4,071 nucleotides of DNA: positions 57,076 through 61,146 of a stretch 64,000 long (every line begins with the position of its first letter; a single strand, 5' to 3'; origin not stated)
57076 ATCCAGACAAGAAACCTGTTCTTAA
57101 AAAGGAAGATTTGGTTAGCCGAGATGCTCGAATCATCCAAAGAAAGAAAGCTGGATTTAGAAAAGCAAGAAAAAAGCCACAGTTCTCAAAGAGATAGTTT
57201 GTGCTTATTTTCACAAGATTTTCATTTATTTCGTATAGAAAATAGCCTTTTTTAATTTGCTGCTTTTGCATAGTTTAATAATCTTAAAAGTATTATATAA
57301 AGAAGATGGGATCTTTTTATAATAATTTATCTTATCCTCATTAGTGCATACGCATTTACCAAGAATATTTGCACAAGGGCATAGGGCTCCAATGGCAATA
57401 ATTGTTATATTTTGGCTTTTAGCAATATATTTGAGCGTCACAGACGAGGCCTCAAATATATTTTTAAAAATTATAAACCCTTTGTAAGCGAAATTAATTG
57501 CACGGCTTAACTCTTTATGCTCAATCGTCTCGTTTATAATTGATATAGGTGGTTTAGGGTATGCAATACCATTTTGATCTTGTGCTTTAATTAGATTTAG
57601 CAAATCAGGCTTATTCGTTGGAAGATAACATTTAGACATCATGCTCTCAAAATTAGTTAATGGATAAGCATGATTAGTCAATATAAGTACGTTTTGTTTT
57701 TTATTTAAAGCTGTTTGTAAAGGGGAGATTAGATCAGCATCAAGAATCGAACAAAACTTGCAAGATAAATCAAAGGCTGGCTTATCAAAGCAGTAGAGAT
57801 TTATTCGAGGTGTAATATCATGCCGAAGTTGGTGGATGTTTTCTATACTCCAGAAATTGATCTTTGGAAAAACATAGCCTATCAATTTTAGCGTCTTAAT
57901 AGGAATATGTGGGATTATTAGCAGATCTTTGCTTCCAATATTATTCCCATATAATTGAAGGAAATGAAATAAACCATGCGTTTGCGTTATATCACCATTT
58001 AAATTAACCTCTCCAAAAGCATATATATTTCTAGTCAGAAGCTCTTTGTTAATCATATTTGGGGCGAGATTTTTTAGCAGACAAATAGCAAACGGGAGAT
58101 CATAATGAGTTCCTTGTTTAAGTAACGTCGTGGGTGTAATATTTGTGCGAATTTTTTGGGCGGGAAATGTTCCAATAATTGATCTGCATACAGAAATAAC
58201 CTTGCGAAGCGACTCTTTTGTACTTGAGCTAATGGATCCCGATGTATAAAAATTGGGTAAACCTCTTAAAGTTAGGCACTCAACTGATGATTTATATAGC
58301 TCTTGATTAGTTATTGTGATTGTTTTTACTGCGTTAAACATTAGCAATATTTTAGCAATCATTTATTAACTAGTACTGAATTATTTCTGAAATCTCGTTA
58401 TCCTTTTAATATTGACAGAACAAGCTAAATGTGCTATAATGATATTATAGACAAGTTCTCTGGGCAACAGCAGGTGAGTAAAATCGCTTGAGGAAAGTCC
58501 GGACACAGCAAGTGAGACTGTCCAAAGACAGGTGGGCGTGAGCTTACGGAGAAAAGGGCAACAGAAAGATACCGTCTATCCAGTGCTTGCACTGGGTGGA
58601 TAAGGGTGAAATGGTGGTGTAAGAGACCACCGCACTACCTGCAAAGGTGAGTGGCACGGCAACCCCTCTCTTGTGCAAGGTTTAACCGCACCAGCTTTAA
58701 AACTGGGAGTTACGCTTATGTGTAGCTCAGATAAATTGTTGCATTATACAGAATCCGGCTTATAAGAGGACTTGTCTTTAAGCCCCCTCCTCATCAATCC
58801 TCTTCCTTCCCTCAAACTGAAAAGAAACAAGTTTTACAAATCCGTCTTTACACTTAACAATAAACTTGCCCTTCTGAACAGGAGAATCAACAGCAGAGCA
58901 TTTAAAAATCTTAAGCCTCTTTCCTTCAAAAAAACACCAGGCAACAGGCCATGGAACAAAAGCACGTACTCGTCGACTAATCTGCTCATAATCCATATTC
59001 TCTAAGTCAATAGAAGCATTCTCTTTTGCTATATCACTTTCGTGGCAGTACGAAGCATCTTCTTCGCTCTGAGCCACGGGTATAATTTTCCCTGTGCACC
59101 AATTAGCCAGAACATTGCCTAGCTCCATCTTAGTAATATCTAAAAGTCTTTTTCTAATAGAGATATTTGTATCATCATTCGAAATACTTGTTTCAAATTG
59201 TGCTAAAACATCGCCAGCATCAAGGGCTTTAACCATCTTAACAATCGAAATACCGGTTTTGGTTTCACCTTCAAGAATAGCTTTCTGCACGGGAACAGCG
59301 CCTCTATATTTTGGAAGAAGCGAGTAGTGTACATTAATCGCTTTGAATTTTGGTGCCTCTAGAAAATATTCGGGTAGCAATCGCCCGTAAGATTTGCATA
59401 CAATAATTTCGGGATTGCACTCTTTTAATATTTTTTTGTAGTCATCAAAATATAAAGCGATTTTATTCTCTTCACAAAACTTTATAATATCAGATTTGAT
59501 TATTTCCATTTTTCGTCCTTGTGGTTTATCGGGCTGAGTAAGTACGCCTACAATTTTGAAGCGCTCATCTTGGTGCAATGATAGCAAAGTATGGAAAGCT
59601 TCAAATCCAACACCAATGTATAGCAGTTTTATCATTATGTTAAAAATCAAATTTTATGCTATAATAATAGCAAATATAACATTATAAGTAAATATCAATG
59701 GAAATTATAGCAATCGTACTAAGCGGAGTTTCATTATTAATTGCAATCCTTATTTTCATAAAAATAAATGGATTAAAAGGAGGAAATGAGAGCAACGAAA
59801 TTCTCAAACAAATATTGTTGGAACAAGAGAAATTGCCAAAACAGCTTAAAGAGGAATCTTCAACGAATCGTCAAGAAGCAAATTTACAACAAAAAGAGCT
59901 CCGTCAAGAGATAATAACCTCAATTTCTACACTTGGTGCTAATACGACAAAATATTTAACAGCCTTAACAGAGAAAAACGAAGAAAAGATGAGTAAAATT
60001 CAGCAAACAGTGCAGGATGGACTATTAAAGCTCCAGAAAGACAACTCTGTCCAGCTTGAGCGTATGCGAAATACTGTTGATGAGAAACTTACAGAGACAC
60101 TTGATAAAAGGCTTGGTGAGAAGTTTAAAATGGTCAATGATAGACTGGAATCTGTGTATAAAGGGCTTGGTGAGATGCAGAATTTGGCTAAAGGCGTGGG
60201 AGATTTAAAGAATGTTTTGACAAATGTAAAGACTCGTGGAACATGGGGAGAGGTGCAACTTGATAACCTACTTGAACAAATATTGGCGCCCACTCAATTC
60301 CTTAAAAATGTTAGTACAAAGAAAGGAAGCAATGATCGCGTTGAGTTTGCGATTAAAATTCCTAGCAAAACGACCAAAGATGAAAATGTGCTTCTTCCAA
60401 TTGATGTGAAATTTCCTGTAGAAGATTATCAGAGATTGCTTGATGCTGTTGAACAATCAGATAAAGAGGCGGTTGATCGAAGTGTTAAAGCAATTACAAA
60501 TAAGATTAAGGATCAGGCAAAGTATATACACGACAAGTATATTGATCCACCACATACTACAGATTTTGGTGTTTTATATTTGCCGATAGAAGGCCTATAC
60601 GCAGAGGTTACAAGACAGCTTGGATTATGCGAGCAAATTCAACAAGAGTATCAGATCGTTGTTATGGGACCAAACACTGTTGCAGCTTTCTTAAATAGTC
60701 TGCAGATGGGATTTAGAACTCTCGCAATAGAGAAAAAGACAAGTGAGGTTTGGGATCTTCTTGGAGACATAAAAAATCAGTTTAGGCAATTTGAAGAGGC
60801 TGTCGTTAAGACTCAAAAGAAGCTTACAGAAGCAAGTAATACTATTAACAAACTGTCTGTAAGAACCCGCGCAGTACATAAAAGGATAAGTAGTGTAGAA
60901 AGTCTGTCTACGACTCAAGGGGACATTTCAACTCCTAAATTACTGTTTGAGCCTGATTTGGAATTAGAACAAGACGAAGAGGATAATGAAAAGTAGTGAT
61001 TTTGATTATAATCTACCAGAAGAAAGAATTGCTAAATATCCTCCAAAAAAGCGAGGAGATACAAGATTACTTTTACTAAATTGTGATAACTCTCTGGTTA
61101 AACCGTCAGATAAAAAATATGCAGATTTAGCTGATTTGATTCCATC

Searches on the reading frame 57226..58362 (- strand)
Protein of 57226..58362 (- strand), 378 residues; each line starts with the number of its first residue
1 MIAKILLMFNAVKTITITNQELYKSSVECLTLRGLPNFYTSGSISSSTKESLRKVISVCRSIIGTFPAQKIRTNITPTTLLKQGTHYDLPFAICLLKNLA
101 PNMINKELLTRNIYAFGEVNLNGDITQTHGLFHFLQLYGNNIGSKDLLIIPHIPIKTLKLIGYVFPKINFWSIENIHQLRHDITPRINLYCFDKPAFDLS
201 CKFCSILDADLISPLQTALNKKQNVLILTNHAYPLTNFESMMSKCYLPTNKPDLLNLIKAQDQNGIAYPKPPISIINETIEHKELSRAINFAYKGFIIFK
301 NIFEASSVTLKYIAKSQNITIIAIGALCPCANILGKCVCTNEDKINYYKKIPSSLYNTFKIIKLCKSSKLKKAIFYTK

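Call 92: search_protein_families(library=pfam, max_evalue=0.001, proteins=[window:57226-58362:-])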
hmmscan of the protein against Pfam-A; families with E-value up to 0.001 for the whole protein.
window:57226-58362:- (378 aa): 1 family
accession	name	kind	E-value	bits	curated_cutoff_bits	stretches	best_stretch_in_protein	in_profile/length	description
PF13541.12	ChlI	-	1.4e-16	60.9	27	1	27-136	1-105/121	Subunit ChlI of Mg-chelatase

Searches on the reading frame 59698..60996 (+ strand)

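Call 92: search_protein_families(library=pfam, max_evalue=0.001, proteins=[window:59698-60996:+])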
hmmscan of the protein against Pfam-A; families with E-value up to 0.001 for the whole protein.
window:59698-60996:+ (432 aa): 1 family
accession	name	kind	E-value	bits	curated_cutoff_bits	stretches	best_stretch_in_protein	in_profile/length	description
PF02646.22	RmuC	-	3e-69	233.8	26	1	119-407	2-288/291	RmuC family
